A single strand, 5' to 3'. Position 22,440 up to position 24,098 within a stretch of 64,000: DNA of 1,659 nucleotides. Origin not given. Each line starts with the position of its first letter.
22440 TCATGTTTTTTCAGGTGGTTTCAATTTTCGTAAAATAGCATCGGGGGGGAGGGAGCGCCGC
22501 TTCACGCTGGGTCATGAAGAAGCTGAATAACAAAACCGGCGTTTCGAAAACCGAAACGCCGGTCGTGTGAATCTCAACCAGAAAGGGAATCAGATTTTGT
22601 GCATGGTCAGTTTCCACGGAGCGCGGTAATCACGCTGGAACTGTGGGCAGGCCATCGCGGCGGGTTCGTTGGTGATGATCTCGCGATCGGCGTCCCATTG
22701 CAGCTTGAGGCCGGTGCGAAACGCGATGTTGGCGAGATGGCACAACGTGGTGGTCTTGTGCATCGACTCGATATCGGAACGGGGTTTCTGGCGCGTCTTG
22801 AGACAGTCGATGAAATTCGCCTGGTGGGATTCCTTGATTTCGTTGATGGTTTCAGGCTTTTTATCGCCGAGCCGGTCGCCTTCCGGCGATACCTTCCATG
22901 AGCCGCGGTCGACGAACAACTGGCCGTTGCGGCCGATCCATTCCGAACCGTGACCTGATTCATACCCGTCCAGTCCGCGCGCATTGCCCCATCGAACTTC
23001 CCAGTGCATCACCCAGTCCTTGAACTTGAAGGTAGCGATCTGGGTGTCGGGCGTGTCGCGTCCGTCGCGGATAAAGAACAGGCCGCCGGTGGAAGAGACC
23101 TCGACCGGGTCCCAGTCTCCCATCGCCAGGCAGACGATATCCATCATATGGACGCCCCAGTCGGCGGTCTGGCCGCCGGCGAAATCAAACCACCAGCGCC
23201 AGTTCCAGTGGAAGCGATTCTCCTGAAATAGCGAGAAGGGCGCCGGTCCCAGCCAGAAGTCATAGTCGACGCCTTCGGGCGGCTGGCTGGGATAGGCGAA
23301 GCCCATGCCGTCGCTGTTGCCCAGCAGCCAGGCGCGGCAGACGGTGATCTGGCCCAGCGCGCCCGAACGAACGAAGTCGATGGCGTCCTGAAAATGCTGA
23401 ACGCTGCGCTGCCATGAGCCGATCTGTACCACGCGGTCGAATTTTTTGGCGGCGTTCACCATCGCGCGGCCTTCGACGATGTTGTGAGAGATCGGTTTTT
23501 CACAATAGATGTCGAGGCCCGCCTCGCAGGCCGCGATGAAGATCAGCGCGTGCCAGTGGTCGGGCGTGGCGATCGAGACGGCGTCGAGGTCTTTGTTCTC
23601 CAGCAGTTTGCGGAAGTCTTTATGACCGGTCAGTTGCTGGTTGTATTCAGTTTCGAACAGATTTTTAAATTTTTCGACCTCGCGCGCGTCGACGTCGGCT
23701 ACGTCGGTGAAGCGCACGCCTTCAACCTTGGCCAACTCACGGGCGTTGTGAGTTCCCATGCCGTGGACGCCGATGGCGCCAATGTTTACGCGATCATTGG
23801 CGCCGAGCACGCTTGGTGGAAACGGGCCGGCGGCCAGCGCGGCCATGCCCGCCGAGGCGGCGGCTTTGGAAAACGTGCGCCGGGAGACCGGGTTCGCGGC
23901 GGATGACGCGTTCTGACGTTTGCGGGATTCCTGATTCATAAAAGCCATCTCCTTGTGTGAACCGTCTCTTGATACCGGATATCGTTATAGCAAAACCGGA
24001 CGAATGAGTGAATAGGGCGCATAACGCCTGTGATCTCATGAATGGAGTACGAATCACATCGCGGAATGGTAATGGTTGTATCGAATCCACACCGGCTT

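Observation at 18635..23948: GntR-linked module of three Tat-exported proteins: TIM-barrel isomerase-like, C_GCAxxG_C_C-cytochrome fusion and Gfo/Idh/MocA dehydrogenase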

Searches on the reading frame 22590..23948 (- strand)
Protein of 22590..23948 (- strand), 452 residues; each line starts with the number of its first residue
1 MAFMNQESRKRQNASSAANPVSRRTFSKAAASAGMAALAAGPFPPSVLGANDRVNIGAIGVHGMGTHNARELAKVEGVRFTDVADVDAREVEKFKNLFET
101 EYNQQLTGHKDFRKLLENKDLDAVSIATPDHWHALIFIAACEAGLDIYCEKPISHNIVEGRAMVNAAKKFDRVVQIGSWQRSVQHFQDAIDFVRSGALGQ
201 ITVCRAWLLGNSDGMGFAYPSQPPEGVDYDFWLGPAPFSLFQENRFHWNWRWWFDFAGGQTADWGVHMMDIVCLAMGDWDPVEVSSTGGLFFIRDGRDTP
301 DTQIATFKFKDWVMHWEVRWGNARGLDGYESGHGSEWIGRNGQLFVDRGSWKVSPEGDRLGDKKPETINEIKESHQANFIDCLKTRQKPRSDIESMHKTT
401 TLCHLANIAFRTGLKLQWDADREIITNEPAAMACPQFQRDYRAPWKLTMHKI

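Call 3: search_protein_families(library=pfam, proteins=[window:22590-23948:-], max_evalue=0.01)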
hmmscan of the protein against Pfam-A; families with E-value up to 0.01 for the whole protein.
window:22590-23948:- (452 aa): 3 families
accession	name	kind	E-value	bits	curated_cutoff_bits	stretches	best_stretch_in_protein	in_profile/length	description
PF19051.5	GFO_IDH_MocA_C2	-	4.9e-19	69.3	23.3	1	220-446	45-253/254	Oxidoreductase family, C-terminal alpha/beta domain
PF01408.29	GFO_IDH_MocA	-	4e-16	60.2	24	1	55-177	2-119/120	Oxidoreductase family, NAD-binding Rossmann fold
PF22725.1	GFO_IDH_MocA_C3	-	2.7e-07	31.1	27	1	246-324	31-108/124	GFO/IDH/MocA C-terminal domain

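Call 4: search_protein_families(library=ncbifam, proteins=[window:22590-23948:-], max_evalue=0.01)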
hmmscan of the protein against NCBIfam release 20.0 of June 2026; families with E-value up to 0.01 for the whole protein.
window:22590-23948:- (452 aa): 8 families
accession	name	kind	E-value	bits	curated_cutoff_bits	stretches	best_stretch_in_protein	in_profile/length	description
NF058561.1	BT_2158_fam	equivalog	1e-42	146.4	750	1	23-290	2-269/487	glycoside 3-dehydrogenase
NF040723.1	UDP-GlcNAcDh_Arch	equivalog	1.5e-24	87.1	450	1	55-206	2-146/302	UDP-N-acetylglucosamine 3-dehydrogenase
TIGR04380.1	myo_inos_iolG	equivalog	7.4e-22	77.6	355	1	54-205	2-149/330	inositol 2-dehydrogenase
NF052479.1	LevoglcsnDh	equivalog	7.8e-16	57.7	650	1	108-208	61-161/386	levoglucosan dehydrogenase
NF052679.1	InsChiInosDhIolG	equivalog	4.6e-11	42.3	540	1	54-200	3-147/343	bifunctional inositol 2-dehydrogenase/D-chiro-inositol 1-dehydrogenase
NF041392.1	XylDh_Gfo6_Halo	equivalog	3.1e-08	32.8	350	1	70-202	31-164/350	D-xylose 1-dehydrogenase Gfo6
NF058563.1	BT_2159_fam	equivalog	4.4e-07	29.2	650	1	54-207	1-149/350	disaccharide 3-dehydrogenase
NF008607.0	PRK11579.1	subfamily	5.4e-06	25.6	330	1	52-203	3-147/346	oxidoreductase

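Call 6: search_solved_structures(query=window:22590-23948:-, max_evalue=0.001, show_alignments=1)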
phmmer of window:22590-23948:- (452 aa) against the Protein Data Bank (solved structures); distinct sequences matched with E-value up to 0.001: 53.
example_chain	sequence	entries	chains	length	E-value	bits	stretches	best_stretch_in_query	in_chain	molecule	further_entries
8tdf_A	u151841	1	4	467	2.9e-26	95.7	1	50-385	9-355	Dehydrogenase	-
8tdh_A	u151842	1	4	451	1.1e-25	93.7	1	52-385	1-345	Predicted dehydrogenases and related proteins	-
7xr9_A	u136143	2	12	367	1.4e-14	57.2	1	55-204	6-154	DgpA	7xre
3ezy_A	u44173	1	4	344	1.6e-14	57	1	55-205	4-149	Dehydrogenase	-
6a3f_A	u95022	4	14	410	8.7e-13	51.2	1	109-208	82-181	Putative dehydrogenase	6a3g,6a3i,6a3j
5a02_A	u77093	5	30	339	1e-12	51.1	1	108-202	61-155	ALDOSE-ALDOSE OXIDOREDUCTASE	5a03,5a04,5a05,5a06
3cea_A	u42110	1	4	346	1.7e-12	50.3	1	57-215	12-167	Myo-inositol 2-dehydrogenase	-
3ec7_A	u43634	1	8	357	1.4e-11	47.2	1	55-202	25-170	Putative Dehydrogenase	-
9m3d_B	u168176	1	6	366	2.2e-11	46.6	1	72-209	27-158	DgpA1 from W974-1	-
9m37_A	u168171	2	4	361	6.7e-11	45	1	55-211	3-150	P581a DgpA2 and isoorientin complex structure | Gfo/Idh/MocA family protein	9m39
4h3v_A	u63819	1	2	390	8e-11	44.8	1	107-208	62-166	Oxidoreductase domain protein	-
3e18_A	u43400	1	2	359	1.8e-09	40.3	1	59-180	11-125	oxidoreductase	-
5ya8_A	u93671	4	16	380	3e-09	39.6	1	107-201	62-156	Scyllo-inositol dehydrogenase with L-glucose dehydrogenase activity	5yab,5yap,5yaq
1zh8_A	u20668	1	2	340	4e-09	39.2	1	111-202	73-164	oxidoreductase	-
4fb5_A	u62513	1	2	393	4.1e-09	39.1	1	109-202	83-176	Probable oxidoreductase protein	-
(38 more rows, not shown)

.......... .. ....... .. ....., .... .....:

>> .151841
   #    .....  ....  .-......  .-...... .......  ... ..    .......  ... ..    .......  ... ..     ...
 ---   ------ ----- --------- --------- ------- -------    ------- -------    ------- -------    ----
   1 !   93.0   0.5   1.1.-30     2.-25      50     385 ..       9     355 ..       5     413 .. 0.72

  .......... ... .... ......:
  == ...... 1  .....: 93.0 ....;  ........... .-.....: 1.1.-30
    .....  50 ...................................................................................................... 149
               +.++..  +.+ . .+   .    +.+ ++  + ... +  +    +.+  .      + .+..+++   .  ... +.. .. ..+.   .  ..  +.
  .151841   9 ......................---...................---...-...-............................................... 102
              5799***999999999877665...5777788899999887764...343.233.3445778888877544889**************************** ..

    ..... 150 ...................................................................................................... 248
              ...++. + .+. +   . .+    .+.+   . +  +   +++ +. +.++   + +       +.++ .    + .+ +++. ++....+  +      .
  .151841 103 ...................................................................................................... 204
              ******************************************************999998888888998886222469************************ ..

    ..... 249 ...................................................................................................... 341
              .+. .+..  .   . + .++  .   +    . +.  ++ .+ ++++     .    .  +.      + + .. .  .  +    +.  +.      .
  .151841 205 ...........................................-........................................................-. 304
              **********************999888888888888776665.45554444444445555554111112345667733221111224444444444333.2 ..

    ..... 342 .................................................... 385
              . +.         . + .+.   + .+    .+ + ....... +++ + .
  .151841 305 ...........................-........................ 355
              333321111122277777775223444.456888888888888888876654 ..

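Call 17: find_homologous_proteins(query=window:22590-23948:-, max_evalue=1e-20)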
Query window:22590-23948:- (452 aa): 5958 proteins with E <= 1e-20 among 8000 candidates; the best 120 are listed.
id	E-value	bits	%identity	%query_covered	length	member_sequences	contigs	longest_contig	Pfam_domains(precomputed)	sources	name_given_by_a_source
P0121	1.9e-242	823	75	97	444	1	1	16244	PF01408.29,PF19051.6,PF22725.2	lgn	-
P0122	2.5e-241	820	76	98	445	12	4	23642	PF01408.29,PF19051.6,PF22725.2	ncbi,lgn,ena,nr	ncbi:MAG TPA: Gfo/Idh/MocA family oxidoreductase [bacterium]|nr:Gfo/Idh/MocA family oxidoreductase [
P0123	4.9e-238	809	76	95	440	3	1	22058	PF01408.29,PF19051.6,PF22725.2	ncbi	-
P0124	6.6e-222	756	69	98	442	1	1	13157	PF01408.29,PF19051.6,PF22725.2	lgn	-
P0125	3.6e-208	710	68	96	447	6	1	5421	PF01408.29,PF19051.6,PF22725.2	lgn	-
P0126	7.0e-207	706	66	96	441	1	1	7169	PF01408.29,PF19051.6,PF22725.2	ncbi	-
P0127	1.1e-206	705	65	99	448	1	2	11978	PF01408.29,PF19051.6,PF22725.2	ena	-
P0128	2.1e-202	691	66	96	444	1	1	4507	PF01408.29,PF19051.6,PF22725.2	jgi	-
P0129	7.9e-202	690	70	88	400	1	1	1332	PF01408.29,PF19051.6,PF22725.2,PF02894.23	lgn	-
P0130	4.4e-200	684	66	95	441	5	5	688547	PF01408.29,PF19051.6,PF22725.2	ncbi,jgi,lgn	ncbi:MAG: Gfo/Idh/MocA family protein [bacterium]|jgi:predicted dehydrogenase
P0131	3.8e-188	644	62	96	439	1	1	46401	PF01408.29,PF19051.6,PF22725.2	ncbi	-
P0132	1.8e-187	642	61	96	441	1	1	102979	PF01408.29,PF19051.6,PF22725.2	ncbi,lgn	-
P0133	8.3e-186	637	61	96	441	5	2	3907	PF01408.29,PF19051.6,PF22725.2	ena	-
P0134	3.9e-183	628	59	97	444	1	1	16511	PF01408.29,PF19051.6,PF22725.2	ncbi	-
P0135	2.6e-177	609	59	92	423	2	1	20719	PF01408.29,PF19051.6,PF22725.2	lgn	-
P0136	8.3e-173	594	58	96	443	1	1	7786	PF01408.29,PF19051.6,PF22725.2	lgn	-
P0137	1.1e-162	560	56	93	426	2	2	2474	PF01408.29,PF19051.6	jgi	-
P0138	3.8e-151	522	72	64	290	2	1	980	PF19051.6,PF22725.2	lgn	-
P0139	1.9e-149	517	51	95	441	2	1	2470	PF01408.29,PF19051.6,PF22725.2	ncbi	-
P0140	1.1e-147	511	54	90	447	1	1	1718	PF01408.29,PF19051.6,PF22725.2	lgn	-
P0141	3.6e-145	503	48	94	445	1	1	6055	PF01408.29,PF19051.6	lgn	-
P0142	6.5e-144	499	51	96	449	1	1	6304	PF01408.29,PF19051.6,PF22725.2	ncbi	-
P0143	5.5e-143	495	51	96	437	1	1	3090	PF01408.29,PF19051.6,PF22725.2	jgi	jgi:predicted dehydrogenase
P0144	5.9e-143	495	51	96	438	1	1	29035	PF01408.29,PF19051.6,PF22725.2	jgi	jgi:predicted dehydrogenase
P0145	7.0e-143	495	51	96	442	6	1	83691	PF01408.29,PF19051.6,PF22725.2,PF02894.23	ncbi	-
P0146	1.0e-142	495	53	95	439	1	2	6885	PF01408.29,PF19051.6,PF22725.2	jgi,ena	jgi:predicted dehydrogenase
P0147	3.5e-142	493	51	95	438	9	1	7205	PF01408.29,PF19051.6,PF22725.2,PF02894.23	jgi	jgi:predicted dehydrogenase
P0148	4.8e-142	492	51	96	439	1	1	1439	PF01408.29,PF19051.6,PF22725.2,PF02894.23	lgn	-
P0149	1.0e-141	491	51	95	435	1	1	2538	PF01408.29,PF19051.6,PF22725.2,PF02894.23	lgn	-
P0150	7.0e-141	489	51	89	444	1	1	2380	PF01408.29,PF19051.6,PF22725.2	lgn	-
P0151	8.1e-141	488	51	95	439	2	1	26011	PF01408.29,PF19051.6,PF22725.2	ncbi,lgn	-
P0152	8.9e-141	488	51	95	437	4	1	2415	PF01408.29,PF19051.6,PF22725.2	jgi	jgi:predicted dehydrogenase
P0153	3.2e-140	486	51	96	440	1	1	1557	PF01408.29,PF19051.6,PF22725.2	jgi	jgi:predicted dehydrogenase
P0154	5.3e-140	486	51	96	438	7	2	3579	PF01408.29,PF19051.6,PF22725.2,PF02894.23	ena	-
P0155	8.6e-140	485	51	95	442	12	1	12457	PF01408.29,PF19051.6,PF22725.2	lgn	-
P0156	1.2e-139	484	52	89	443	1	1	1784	PF01408.29,PF19051.6,PF22725.2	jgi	jgi:predicted dehydrogenase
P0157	1.2e-139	484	53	96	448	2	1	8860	PF01408.29,PF19051.6,PF22725.2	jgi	jgi:predicted dehydrogenase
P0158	6.8e-139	482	52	88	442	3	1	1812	PF01408.29,PF19051.6,PF22725.2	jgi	-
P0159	1.1e-138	481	52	89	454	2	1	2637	PF01408.29,PF19051.6,PF22725.2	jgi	jgi:predicted dehydrogenase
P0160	1.5e-138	481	51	91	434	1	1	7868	PF01408.29,PF19051.6,PF22725.2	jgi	-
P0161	2.2e-138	480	50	95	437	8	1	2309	PF01408.29,PF19051.6,PF22725.2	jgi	-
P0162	2.4e-138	480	52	94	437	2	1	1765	PF01408.29,PF19051.6,PF22725.2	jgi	jgi:predicted dehydrogenase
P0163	4.5e-138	479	50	89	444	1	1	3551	PF01408.29,PF19051.6,PF22725.2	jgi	jgi:predicted dehydrogenase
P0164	1.6e-137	477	50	95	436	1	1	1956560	PF01408.29,PF19051.6,PF22725.2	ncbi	-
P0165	2.1e-137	477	52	96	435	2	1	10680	PF01408.29,PF19051.6,PF22725.2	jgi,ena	-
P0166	3.4e-137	476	51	96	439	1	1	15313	PF01408.29,PF19051.6,PF22725.2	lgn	-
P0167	5.4e-137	476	50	95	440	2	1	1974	PF01408.29,PF19051.6,PF22725.2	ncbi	-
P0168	6.6e-137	475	50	95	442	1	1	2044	PF01408.29,PF19051.6,PF22725.2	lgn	-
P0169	8.3e-137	475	51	96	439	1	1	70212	PF01408.29,PF19051.6,PF22725.2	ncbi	-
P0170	1.6e-136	474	51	89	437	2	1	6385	PF01408.29,PF19051.6,PF22725.2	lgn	-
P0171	2.2e-136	474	51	95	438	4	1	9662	PF01408.29,PF19051.6,PF22725.2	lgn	-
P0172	2.3e-136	474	51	95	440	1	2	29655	PF01408.29,PF19051.6,PF22725.2,PF02894.23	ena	-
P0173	4.2e-136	473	49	96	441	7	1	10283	PF01408.29,PF19051.6,PF22725.2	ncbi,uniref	ncbi:MAG: Gfo/Idh/MocA family oxidoreductase [Chthoniobacter sp.]|uniref:Gfo/Idh/MocA family oxidore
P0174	5.9e-136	472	50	96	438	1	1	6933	PF01408.29,PF19051.6,PF22725.2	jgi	jgi:predicted dehydrogenase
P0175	6.8e-136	472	48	95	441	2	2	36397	PF01408.29,PF19051.6,PF22725.2,PF02894.23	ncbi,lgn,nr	ncbi:MAG: Gfo/Idh/MocA family oxidoreductase [Verrucomicrobia bacterium]|nr:Gfo/Idh/MocA family oxid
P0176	7.8e-136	472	51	89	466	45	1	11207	PF01408.29,PF19051.6,PF22725.2,PF02894.23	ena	-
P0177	8.1e-136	472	49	96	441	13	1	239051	PF01408.29,PF19051.6,PF22725.2,PF02894.23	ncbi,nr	ncbi:MAG: Gfo/Idh/MocA family oxidoreductase [Chthoniobacter sp.]|nr:Gfo/Idh/MocA family oxidoreduct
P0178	1.8e-135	471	53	88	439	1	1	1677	PF01408.29,PF19051.6,PF22725.2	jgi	jgi:predicted dehydrogenase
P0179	2.6e-135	470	47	99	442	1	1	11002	PF01408.29,PF19051.6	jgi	jgi:predicted dehydrogenase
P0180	3.4e-135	470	50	95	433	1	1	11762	PF01408.29,PF19051.6,PF22725.2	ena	-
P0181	7.6e-135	469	50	96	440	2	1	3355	PF01408.29,PF19051.6,PF22725.2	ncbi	-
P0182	7.9e-135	469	52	91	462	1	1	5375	PF01408.29,PF19051.6,PF22725.2,PF02423.22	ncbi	-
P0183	8.2e-135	469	49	95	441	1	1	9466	PF01408.29,PF19051.6,PF22725.2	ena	-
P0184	2.0e-134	467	49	93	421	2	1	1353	PF01408.29,PF19051.6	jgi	jgi:predicted dehydrogenase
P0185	2.4e-134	467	51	89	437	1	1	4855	PF01408.29,PF19051.6,PF22725.2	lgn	-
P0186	2.8e-134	467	50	94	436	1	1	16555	PF01408.29,PF19051.6,PF22725.2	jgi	jgi:predicted dehydrogenase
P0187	3.0e-134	467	49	95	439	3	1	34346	PF01408.29,PF19051.6,PF22725.2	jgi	jgi:predicted dehydrogenase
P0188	5.6e-134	466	49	95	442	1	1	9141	PF01408.29,PF19051.6,PF22725.2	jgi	jgi:predicted dehydrogenase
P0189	9.3e-134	465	49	95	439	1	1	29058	PF01408.29,PF19051.6,PF22725.2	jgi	jgi:predicted dehydrogenase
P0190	1.3e-133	465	48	96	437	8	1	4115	PF01408.29,PF19051.6,PF22725.2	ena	-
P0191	1.3e-133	465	49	96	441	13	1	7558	PF01408.29,PF19051.6,PF22725.2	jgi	jgi:predicted dehydrogenase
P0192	2.4e-133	464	48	96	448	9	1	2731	PF01408.29,PF19051.6,PF22725.2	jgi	jgi:predicted dehydrogenase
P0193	4.5e-133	463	50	89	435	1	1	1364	PF01408.29,PF19051.6,PF22725.2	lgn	-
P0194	1.4e-132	461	51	96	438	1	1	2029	PF01408.29,PF19051.6,PF22725.2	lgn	-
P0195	1.8e-132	461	48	96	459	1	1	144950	PF01408.29,PF19051.6,PF22725.2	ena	-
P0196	1.9e-132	461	49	95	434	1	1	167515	PF01408.29,PF19051.6,PF22725.2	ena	-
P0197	2.0e-132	461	48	96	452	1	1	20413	PF01408.29,PF19051.6,PF22725.2,PF02894.23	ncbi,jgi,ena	-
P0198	2.4e-132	460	49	95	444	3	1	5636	PF01408.29,PF19051.6,PF22725.2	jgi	jgi:predicted dehydrogenase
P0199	2.6e-132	460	49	94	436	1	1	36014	PF01408.29,PF19051.6,PF22725.2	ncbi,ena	-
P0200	2.9e-132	460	48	95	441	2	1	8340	PF01408.29,PF19051.6,PF22725.2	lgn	-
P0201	5.5e-132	459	49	96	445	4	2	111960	PF01408.29,PF19051.6,PF22725.2,PF02894.23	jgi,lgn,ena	-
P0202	7.3e-132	459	50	95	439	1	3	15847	PF01408.29,PF19051.6,PF22725.2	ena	-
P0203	7.4e-132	459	50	90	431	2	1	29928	PF01408.29,PF19051.6,PF22725.2,PF02894.23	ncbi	-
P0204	1.2e-131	458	49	96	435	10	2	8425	PF01408.29,PF19051.6,PF22725.2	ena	-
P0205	1.5e-131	458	49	94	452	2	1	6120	PF01408.29,PF19051.6,PF22725.2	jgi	-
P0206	2.1e-131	457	51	89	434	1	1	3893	PF01408.29,PF19051.6,PF22725.2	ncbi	-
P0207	2.1e-131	457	49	96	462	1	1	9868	PF01408.29,PF19051.6,PF22725.2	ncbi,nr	ncbi:MAG: Gfo/Idh/MocA family oxidoreductase [Armatimonadetes bacterium]|nr:Gfo/Idh/MocA family oxid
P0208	2.2e-131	457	49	96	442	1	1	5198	PF01408.29,PF19051.6,PF22725.2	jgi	jgi:predicted dehydrogenase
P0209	2.6e-131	457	51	94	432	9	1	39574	PF01408.29,PF19051.6,PF22725.2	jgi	jgi:predicted dehydrogenase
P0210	1.3e-130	455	48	95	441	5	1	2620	PF01408.29,PF19051.6,PF22725.2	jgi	jgi:predicted dehydrogenase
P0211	2.9e-130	454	53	84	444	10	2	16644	PF01408.29,PF19051.6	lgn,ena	-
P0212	3.8e-130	453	48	95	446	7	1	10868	PF01408.29,PF19051.6,PF22725.2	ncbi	ncbi:MAG: Gfo/Idh/MocA family oxidoreductase, partial [Verrucomicrobiota bacterium]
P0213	4.0e-130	453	48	95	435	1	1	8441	PF01408.29,PF19051.6,PF22725.2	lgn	-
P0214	4.6e-130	453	49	89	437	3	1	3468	PF01408.29,PF19051.6,PF22725.2,PF02894.23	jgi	jgi:predicted dehydrogenase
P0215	4.6e-130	453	50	86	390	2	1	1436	PF01408.29,PF19051.6,PF22725.2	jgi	jgi:predicted dehydrogenase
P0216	4.7e-130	453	48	96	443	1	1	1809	PF01408.29,PF19051.6,PF22725.2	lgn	-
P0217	5.6e-130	453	48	89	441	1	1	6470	PF01408.29,PF19051.6,PF22725.2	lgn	-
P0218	9.4e-130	452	50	90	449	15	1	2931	PF01408.29,PF19051.6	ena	-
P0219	1.1e-129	452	48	95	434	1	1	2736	PF01408.29,PF19051.6,PF22725.2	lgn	-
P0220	1.3e-129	451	47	95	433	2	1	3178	PF01408.29,PF19051.6,PF22725.2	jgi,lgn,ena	-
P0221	1.6e-129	451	49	90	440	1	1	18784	PF01408.29,PF19051.6,PF22725.2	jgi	jgi:predicted dehydrogenase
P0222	2.0e-129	451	48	94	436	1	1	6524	PF01408.29,PF19051.6,PF22725.2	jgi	jgi:predicted dehydrogenase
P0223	2.2e-129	451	49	95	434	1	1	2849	PF01408.29,PF19051.6,PF22725.2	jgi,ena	-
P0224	4.8e-129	450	48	95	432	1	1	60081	PF01408.29,PF19051.6,PF22725.2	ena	-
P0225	5.3e-129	449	49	95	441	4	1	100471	PF01408.29,PF19051.6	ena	-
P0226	6.0e-129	449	49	93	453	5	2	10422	PF01408.29,PF19051.6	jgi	jgi:predicted dehydrogenase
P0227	7.0e-129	449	49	95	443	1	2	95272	PF01408.29,PF19051.6,PF22725.2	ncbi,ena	-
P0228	7.5e-129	449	49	89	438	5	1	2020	PF01408.29,PF19051.6,PF22725.2,PF02894.23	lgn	-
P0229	1.9e-128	448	47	96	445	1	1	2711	PF01408.29,PF19051.6,PF22725.2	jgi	jgi:predicted dehydrogenase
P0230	2.4e-128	447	48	89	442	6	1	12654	PF01408.29,PF19051.6,PF22725.2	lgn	-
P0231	4.6e-128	446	49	95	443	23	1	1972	PF01408.29,PF19051.6,PF22725.2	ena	-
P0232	6.7e-128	446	48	95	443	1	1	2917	PF01408.29,PF19051.6,PF22725.2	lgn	-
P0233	2.8e-127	444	48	96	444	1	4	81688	PF01408.29,PF19051.6,PF22725.2,PF02894.23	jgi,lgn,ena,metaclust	metaclust:\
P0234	4.3e-127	443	50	88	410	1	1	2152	PF01408.29,PF19051.6,PF22725.2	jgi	jgi:predicted dehydrogenase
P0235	5.2e-127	443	47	96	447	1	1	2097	PF01408.29,PF19051.6,PF22725.2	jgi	jgi:predicted dehydrogenase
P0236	6.5e-127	442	49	95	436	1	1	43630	PF01408.29,PF19051.6,PF22725.2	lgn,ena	-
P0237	9.3e-127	442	47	96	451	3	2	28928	PF01408.29,PF19051.6,PF22725.2,PF02894.23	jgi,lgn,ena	-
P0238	1.2e-126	442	48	94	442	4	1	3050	PF01408.29,PF19051.6,PF22725.2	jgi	jgi:predicted dehydrogenase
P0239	1.4e-126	441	50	89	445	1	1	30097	PF01408.29,PF19051.6,PF22725.2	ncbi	-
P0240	1.4e-126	441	49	92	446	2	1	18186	PF01408.29,PF19051.6,PF22725.2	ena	-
